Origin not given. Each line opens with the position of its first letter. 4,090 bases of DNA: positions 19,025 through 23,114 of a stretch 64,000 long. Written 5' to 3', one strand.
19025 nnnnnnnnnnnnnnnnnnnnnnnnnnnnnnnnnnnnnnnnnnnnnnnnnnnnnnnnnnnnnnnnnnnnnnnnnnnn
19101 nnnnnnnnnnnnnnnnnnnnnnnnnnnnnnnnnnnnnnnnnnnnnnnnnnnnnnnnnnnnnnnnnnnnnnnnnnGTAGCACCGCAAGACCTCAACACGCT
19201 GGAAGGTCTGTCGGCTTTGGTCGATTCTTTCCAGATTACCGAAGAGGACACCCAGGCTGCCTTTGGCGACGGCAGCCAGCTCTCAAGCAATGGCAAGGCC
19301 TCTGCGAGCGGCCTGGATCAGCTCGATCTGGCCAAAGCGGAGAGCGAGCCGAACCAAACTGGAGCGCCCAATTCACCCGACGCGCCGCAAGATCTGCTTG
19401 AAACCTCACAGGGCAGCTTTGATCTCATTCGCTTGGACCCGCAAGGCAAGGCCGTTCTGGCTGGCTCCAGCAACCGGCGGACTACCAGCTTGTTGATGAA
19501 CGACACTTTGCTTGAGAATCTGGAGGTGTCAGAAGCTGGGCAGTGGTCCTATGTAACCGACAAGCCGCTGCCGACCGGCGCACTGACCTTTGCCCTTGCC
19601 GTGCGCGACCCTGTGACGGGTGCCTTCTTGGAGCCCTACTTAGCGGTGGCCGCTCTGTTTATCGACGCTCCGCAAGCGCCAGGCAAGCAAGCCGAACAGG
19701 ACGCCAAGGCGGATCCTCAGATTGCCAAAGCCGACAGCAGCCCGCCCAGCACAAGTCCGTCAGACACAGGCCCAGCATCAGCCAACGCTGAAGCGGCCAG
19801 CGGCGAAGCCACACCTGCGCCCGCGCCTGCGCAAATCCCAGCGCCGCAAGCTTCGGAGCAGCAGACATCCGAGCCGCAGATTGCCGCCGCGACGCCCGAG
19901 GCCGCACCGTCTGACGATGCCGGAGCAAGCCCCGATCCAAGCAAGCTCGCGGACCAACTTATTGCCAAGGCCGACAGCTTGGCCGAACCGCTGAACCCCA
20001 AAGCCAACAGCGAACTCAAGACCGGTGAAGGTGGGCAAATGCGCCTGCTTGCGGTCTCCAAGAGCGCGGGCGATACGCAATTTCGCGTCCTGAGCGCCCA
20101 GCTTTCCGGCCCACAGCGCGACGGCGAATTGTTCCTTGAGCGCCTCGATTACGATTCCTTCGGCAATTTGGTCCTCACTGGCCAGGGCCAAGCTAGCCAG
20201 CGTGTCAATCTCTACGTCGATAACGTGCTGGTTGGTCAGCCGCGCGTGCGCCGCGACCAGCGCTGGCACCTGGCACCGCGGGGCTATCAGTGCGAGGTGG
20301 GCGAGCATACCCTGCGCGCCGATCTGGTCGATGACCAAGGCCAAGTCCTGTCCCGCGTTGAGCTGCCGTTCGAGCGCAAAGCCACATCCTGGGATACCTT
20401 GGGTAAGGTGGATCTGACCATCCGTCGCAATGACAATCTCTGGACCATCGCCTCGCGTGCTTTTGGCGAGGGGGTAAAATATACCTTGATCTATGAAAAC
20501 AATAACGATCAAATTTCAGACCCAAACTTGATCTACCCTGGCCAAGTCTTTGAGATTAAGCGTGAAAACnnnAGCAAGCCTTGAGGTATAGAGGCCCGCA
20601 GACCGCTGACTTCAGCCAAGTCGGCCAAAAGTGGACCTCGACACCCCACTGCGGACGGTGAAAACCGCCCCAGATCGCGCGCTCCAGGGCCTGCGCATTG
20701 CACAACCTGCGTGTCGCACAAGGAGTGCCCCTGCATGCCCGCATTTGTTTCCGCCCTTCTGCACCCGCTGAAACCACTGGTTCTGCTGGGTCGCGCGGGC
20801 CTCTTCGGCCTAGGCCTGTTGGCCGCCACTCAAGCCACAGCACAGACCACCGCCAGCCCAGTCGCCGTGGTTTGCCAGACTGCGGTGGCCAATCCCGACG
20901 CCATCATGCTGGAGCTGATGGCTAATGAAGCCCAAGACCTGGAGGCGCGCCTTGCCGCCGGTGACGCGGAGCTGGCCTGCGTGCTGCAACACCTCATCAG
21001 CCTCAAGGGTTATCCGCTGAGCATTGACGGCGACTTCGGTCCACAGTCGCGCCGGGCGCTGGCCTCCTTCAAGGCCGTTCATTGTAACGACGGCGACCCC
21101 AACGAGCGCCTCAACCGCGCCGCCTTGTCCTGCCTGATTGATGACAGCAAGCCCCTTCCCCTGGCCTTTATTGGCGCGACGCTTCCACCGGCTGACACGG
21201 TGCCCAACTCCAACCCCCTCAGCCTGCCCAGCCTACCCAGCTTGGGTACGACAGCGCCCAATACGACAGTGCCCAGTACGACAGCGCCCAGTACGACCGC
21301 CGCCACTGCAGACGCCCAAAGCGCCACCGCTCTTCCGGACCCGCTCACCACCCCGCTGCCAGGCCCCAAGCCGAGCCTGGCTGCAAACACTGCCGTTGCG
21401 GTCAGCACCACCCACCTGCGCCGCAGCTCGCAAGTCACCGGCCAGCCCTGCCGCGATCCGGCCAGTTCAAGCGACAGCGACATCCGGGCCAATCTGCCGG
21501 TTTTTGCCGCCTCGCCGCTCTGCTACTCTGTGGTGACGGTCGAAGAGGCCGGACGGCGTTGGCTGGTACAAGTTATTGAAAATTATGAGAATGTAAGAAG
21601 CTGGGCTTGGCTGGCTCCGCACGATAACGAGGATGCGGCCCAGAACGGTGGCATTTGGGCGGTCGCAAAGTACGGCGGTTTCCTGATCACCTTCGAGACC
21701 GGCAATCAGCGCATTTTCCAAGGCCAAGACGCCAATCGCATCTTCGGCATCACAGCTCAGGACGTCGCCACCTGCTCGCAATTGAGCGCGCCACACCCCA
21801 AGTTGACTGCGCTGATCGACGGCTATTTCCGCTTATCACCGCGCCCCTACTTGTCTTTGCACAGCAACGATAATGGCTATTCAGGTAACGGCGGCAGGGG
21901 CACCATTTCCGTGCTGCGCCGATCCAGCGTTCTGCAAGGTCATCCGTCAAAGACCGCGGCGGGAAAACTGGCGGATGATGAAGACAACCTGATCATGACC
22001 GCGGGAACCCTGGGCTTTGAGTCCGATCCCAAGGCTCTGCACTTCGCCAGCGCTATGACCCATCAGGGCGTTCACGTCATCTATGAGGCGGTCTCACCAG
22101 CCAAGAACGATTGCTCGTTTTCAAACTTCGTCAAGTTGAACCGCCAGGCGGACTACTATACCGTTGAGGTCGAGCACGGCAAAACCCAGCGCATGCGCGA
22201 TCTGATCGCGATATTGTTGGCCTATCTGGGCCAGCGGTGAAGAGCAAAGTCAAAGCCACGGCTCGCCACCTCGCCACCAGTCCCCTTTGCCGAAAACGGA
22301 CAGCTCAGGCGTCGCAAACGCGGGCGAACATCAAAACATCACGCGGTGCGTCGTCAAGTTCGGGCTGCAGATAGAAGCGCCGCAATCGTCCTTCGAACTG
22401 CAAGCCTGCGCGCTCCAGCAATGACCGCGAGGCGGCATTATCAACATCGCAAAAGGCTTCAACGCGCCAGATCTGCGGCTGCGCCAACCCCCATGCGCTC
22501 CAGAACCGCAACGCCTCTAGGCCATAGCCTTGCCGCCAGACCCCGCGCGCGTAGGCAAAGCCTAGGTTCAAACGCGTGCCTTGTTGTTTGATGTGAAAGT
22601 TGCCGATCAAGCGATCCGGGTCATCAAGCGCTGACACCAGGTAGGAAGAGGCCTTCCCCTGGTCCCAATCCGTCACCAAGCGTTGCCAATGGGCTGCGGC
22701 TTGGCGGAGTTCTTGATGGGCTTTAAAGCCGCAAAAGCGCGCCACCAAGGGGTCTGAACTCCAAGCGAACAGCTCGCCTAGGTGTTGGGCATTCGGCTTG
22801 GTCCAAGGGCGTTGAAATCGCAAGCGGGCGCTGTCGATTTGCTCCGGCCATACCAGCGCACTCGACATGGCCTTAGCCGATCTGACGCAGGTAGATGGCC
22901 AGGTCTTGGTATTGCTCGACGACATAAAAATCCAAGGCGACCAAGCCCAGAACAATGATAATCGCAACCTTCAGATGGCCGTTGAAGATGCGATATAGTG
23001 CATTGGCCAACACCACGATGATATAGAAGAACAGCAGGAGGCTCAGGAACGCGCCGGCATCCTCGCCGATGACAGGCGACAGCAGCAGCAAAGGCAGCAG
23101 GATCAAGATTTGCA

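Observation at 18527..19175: Twelve near-perfect 54-bp tandem repeats inside a membrane-anchored LysM protein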

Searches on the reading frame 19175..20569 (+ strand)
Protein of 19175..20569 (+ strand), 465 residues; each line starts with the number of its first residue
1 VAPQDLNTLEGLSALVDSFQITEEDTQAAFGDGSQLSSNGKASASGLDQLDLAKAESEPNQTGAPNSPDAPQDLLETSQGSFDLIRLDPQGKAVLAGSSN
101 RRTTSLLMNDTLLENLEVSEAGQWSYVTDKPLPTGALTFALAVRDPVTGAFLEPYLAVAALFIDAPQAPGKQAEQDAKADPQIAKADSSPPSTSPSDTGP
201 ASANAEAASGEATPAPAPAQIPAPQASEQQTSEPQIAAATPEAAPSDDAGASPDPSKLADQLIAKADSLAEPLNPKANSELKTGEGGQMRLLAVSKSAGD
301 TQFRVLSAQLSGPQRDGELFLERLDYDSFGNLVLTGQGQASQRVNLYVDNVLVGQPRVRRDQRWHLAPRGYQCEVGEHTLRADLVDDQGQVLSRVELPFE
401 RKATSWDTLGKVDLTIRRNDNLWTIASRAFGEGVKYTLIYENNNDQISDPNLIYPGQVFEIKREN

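Call 8: find_homologous_proteins(query=window:19175-20569:+)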
Query window:19175-20569:+ (465 aa): 79 proteins with E <= 0.001 among 8000 candidates.
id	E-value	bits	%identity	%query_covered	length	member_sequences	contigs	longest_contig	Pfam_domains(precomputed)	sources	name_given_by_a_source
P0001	3.0e-298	1007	100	100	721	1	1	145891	PF01476.27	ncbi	-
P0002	1.2e-38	152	43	38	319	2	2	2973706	PF01476.27,PF13620.13,PF06832.19,PF19077.7,PF17936.8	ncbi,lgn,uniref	ncbi:Ig-like domain-containing protein [Parvibaculum sp.]|uniref:Ig-like domain-containing protein n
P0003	8.1e-36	142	46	32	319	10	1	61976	PF01476.27,PF13620.13,PF19077.7,PF17936.8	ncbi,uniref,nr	ncbi:LysM peptidoglycan-binding domain-containing protein [Parvibaculum sedimenti]|uniref:LysM pepti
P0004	1.3e-34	138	45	31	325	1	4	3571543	PF01476.27,PF19077.7,PF17936.8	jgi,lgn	-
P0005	1.1e-33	135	45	31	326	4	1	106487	PF01476.27,PF19077.7,PF17936.8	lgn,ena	-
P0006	1.2e-33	135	43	37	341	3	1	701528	PF01476.27,PF19077.7,PF17936.8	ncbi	-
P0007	9.0e-33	132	44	31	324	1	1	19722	PF01476.27,PF19077.7,PF17936.8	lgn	-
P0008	3.6e-32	130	45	32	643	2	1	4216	PF01476.27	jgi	jgi:nucleoid-associated protein YgaU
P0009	4.5e-32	130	43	38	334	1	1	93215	PF01476.27,PF19077.7,PF17936.8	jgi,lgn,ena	-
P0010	2.2e-26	111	38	33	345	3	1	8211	PF16640.12,PF19077.7,PF17936.8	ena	-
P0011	2.2e-25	108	42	30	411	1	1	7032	PF19077.7,PF17936.8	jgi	jgi:hypothetical protein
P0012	2.4e-25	108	40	37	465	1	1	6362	PF01476.27,PF19077.7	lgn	-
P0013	1.4e-24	105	36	40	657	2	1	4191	PF01476.27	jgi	jgi:nucleoid-associated protein YgaU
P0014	2.5e-24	104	42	31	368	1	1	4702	PF01476.27,PF19077.7,PF17936.8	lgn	-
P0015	9.4e-23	99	39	32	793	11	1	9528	PF01476.27,PF19077.7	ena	-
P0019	1.4e-20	92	27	94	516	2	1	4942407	PF01476.27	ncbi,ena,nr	nr:LysM peptidoglycan-binding domain-containing protein [uncultured Cohaesibacter sp.]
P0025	4.9e-18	84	75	9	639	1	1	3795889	PF01476.27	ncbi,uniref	ncbi:LysM peptidoglycan-binding domain-containing protein [Pelagibacterium halotolerans]|uniref:LysM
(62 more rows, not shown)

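Call 11: find_encoding_contigs(protein=P0001, flank=3000, max_places=5)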
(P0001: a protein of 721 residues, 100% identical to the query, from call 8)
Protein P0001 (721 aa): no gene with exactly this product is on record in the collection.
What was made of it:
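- On Variable-number tandem repeat (VNTR) / contingency locus: No contig look-up succeeded (call 11).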

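Call 12: find_related_loci(query=window:19175-20569:+, collection=genome_contigs, flank=6000)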
Query window:19175-20569:+ (465 aa) in genome_contigs; peptide patterns used: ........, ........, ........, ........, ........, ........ (x = any residue, [..] = any of these).
123 stretches matched a pattern; 3 encode a relative of the query (tblastn E <= 1e-3); 3 distinct loci.
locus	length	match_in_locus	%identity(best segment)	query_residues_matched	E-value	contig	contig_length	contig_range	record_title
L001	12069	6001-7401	52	5-465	6e-150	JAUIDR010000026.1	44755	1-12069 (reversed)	MAG: Alphaproteobacteria bacterium isolate 7_bin.81 NODE_1103_length_44755_cov_4.923815, whole genome shotgun sequence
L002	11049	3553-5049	52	6-465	2e-146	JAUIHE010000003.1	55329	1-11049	MAG: Alphaproteobacteria bacterium isolate Co_bin.199 NODE_4278_length_55329_cov_1.428571, whole genome shotgun sequence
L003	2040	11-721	77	226-465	4e-128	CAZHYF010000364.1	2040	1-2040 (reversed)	MAG TPA_asm: uncultured Rhodospirillaceae bacterium isolate SRP334346_co1_21 genome assembly, contig: NODE_50139_length_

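Call 22: search_solved_structures(query=window:19175-20569:+, max_evalue=1)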
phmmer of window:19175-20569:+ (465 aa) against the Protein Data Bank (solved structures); distinct sequences matched with E-value up to 1: 6.
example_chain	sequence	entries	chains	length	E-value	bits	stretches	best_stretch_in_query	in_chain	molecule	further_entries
7pvc_A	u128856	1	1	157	0.00075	22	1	413-464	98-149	Potassium binding protein Kbp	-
7vcm_A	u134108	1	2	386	0.0037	19.8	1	413-464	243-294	Green fluorescent protein,Potassium binding protein Kbp,Green fluorescent protein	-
8zex_A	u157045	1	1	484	0.03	16.8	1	413-461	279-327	HaloKbp1a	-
7r1l_A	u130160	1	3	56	0.037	16.5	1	415-461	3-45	Spore coat assembly protein SafA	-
6ve2_O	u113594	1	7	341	0.24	13.8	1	414-459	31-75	LysM domain-containing protein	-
7sc7_BG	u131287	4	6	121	0.55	12.6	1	163-257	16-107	Sll1873 protein | Translation initiation factor IF-2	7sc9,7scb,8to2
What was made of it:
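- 20402..20563 (+): C-terminal LysM peptidoglycan-binding domain (aa 666-719). PDB sequence matches are to the LysM parts of Kbp and SafA (call 22).
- On YgaU/Kbp (BON-LysM), the label JGI gives to several homologues: PDB hits to Kbp cover only its LysM part (call 22).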

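Call 33: list_cluster_members(proteins=[P0001])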
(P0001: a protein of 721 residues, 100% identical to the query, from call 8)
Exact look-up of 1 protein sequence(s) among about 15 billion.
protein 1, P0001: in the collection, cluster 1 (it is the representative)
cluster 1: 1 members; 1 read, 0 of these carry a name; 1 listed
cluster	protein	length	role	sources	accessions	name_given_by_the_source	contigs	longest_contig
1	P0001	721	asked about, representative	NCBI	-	-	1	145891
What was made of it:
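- On Variable-number tandem repeat (VNTR) / contingency locus: The protein has a single record (calls 8, 33).
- The sequence exists in a single record (call 33).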

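Call 69: search_protein_representatives(protein=window:19175-20569:+)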
Query: 465 residues. Proteins with E-value up to 0.001 (for the whole library): 6815; up to 1e-10: 3716; up to 1e-30: 148. The best 150 are listed.
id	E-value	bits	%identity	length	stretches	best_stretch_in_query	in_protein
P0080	2.5e-142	491.6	57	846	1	4-464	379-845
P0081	4.1e-73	263.5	88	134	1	332-465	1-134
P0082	4.3e-44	167.9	34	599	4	313-462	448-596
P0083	2.6e-40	155.4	37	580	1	80-465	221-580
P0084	1.0e-38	150.1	40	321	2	307-461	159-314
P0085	1.4e-38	149.7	40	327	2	305-461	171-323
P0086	3.7e-38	148.3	35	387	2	209-462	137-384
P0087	5.2e-38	147.8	34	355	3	293-461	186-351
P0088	8.0e-38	147.2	36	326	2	291-462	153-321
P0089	1.3e-37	146.5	37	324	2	259-460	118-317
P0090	3.9e-37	145.0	39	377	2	317-462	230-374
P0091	1.1e-36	143.5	33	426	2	311-465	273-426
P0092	1.1e-36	143.5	35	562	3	315-464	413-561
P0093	1.1e-36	143.5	37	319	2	287-461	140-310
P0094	1.3e-36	143.2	36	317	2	270-463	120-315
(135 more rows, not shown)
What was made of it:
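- Closest known: Unnamed alphaproteobacterial family TM - Ig-like - Ig-like - LysM. Different: Typical members are about 300-430 aa with short linkers (call 69).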

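Call 72: find_encoding_contigs(protein=P0002, flank=5000, max_places=2)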
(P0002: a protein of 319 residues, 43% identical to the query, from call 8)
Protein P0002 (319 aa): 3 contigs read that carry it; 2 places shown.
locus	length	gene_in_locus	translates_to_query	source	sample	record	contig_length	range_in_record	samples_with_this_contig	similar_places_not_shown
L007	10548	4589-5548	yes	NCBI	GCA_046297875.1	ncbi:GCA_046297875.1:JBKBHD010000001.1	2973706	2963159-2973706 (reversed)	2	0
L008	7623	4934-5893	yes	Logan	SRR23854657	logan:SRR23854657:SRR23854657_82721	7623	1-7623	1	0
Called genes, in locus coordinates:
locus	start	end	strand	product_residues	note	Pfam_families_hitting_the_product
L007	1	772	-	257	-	PF00005:ABC_tran, PF02463:SMC_N, PF13304:AAA_21 (faint)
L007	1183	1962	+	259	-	PF05711:TylF, PF13578:Methyltransf_24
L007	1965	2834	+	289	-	-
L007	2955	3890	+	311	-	PF00892:EamA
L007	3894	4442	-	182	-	PF18306:LDcluster4, PF03641:Lysine_decarbox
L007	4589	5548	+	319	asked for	PF06832:BiPBP_C (faint), PF17936:Big_6 (weak), PF19077:Big_13 (faint), PF13620:CarboxypepD_reg (faint), PF01476:LysM (weak)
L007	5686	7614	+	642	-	PF00664:ABC_membrane, PF00005:ABC_tran, PF02463:SMC_N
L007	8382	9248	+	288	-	PF01066:CDP-OH_P_transf, PF08009:CDP-OH_P_tran_2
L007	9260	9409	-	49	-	-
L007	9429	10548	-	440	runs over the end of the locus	PF02353:CMAS (faint), PF08241:Methyltransf_11 (weak)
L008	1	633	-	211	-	?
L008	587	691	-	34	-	-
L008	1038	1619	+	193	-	PF00440:TetR_N, PF13977:TetR_C_6 (weak), PF16925:TetR_C_13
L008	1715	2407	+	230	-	PF03358:FMN_red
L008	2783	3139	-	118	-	PF02798:GST_N, PF13417:GST_N_3, PF13409:GST_N_2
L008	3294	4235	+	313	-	PF00892:EamA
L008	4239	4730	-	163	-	PF18306:LDcluster4, PF03641:Lysine_decarbox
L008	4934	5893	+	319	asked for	PF06832:BiPBP_C (faint), PF17936:Big_6 (weak), PF19077:Big_13 (faint), PF13620:CarboxypepD_reg (faint), PF01476:LysM (weak)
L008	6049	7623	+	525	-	?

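Call 73: find_encoding_contigs(protein=P0025, flank=5000, max_places=2)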
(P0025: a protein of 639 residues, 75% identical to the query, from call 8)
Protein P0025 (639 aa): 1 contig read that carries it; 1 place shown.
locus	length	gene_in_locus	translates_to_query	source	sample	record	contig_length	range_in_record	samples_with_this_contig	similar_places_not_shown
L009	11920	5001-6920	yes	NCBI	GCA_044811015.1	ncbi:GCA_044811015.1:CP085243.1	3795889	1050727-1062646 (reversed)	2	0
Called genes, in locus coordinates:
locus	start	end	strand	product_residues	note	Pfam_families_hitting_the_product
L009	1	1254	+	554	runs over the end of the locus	PF01406:tRNA-synt_1e, PF09334:tRNA-synt_1g (faint)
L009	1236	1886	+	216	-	PF04480:DUF559, PF18741:MTES_1575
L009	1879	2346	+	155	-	PF04828:GFA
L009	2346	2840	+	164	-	PF04828:GFA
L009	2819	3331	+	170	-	PF04828:GFA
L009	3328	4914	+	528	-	PF00682:HMGL-like, PF22617:HCS_D2, PF08502:LeuA_dimer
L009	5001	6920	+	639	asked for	PF01476:LysM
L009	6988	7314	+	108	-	PF12840:HTH_20, PF01022:HTH_5, PF12802:MarR_2 (faint), PF13412:HTH_24 (faint)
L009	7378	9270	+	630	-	PF00664:ABC_membrane, PF00005:ABC_tran, PF02463:SMC_N (weak)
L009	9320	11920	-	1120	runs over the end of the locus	PF00873:ACR_tran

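Call 74: find_encoding_contigs(protein=P0019, flank=5000, max_places=2)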
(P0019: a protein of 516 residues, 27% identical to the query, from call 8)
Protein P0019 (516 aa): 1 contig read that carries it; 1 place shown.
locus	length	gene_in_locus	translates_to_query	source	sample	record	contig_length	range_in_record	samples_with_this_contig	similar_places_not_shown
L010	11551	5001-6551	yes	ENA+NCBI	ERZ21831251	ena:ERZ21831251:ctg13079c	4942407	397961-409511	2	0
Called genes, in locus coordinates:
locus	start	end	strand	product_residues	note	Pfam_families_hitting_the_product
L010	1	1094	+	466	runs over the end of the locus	PF01921:tRNA-synt_1f (faint), PF01406:tRNA-synt_1e, PF09334:tRNA-synt_1g (faint), PF00133:tRNA-synt_1, PF09190:DALR_2 (weak), PF23493:CysS_C (weak)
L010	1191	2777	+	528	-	PF00682:HMGL-like, PF22617:HCS_D2, PF08502:LeuA_dimer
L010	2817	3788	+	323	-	PF00892:EamA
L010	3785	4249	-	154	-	PF04657:DMT_YdcZ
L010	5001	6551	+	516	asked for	PF01476:LysM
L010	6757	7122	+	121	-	PF01022:HTH_5, PF12840:HTH_20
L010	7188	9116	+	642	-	PF00664:ABC_membrane, PF00005:ABC_tran, PF02463:SMC_N (weak)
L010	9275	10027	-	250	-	PF00106:adh_short, PF08659:KR, PF13561:adh_short_C2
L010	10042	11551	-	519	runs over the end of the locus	PF13522:GATase_6, PF13537:GATase_7, PF00156:Pribosyltran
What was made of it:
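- On Alphaproteobacterial TM-Ig-Ig-LysM family (unnamed): It is not seen in Pelagibacterium or Cohaesibacter (calls 73, 74).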

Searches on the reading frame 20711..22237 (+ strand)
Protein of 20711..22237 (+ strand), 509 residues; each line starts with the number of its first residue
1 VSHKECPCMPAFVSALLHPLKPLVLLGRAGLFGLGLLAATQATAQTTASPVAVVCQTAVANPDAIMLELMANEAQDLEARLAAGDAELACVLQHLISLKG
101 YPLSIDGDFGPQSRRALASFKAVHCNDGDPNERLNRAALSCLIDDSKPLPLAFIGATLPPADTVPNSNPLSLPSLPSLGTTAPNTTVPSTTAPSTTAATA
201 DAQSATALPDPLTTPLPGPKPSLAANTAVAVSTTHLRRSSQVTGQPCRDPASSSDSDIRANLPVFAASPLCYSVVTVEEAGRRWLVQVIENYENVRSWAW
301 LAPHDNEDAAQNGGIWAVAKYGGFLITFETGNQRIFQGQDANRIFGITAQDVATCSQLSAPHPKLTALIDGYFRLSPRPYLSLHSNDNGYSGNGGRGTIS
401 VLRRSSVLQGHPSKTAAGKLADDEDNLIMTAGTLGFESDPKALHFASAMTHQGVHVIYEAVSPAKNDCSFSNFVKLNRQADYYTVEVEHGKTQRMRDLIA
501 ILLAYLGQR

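Call 20: search_protein_families(library=pfam, proteins=[window:20711-22237:+], max_evalue=0.001)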
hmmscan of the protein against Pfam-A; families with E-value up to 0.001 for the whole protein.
window:20711-22237:+ (509 aa): 0 families

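Call 34: search_protein_families(library=pfam, proteins=[window:20711-22237:+], max_evalue=10)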
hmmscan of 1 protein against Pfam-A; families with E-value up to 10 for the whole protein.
window:20711-22237:+ (509 aa): 2 families
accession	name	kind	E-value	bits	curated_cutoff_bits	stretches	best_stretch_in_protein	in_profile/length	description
PF09374.15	PG_binding_3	-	0.033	14.8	24.6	1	91-123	5-33/76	Predicted Peptidoglycan domain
PF01471.23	PG_binding_1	-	0.12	13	23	1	93-121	10-38/57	Putative peptidoglycan binding domain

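Call 75: search_protein_families(library=ncbifam, proteins=[window:20711-22237:+], max_evalue=1)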
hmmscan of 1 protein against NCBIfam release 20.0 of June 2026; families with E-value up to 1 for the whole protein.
window:20711-22237:+ (509 aa): 2 families
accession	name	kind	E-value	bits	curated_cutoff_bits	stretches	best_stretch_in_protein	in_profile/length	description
NF007669.0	PRK10343.1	equivalog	0.11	12.8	175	1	14-40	12-37/97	ribosome assembly RNA-binding protein YhbY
NF052336.1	PdgHdaseHSB100310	equivalog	0.11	11.9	500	1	93-122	266-295/316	peptidoglycan hydrolase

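Call 76: search_solved_structures(query=window:20711-22237:+, max_evalue=1)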
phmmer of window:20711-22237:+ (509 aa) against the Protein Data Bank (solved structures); distinct sequences matched with E-value up to 1: 5.
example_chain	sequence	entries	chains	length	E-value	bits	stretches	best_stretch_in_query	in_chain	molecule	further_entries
28rz_A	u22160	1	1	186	0.29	13.2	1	30-111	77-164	Guanylate kinase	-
1znw_A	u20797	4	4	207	0.36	12.9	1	30-111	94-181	Guanylate kinase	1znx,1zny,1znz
1s4q_A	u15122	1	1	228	0.44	12.6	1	30-111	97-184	Guanylate kinase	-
1z8f_A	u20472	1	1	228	0.44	12.6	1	30-111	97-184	Guanylate kinase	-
1ln4_A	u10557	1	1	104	0.73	11.8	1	13-42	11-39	Hypothetical protein yhbY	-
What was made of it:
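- Tried and rejected: The downstream 509-aa gene gave no family or solved-structure match (calls 20, 34, 75, 76).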

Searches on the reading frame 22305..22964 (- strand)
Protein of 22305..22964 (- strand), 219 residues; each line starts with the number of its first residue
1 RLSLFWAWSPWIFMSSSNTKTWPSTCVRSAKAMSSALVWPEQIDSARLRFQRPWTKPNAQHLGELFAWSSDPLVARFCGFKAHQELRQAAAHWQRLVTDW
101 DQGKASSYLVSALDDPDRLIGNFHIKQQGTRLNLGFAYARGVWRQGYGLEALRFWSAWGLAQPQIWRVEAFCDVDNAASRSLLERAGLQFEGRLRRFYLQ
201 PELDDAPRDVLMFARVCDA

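Call 20: search_protein_families(library=pfam, proteins=[window:22305-22964:-], max_evalue=0.001)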
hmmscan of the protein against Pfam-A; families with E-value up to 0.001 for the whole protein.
window:22305-22964:- (219 aa): 2 families
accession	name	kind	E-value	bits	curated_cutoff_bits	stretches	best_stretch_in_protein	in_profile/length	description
PF13302.13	Acetyltransf_3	-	4.6e-18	66.7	25.4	1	57-189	7-138/138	Acetyltransferase (GNAT) domain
PF00583.31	Acetyltransf_1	-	0.0004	21.1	20.7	1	92-187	19-115/116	Acetyltransferase (GNAT) family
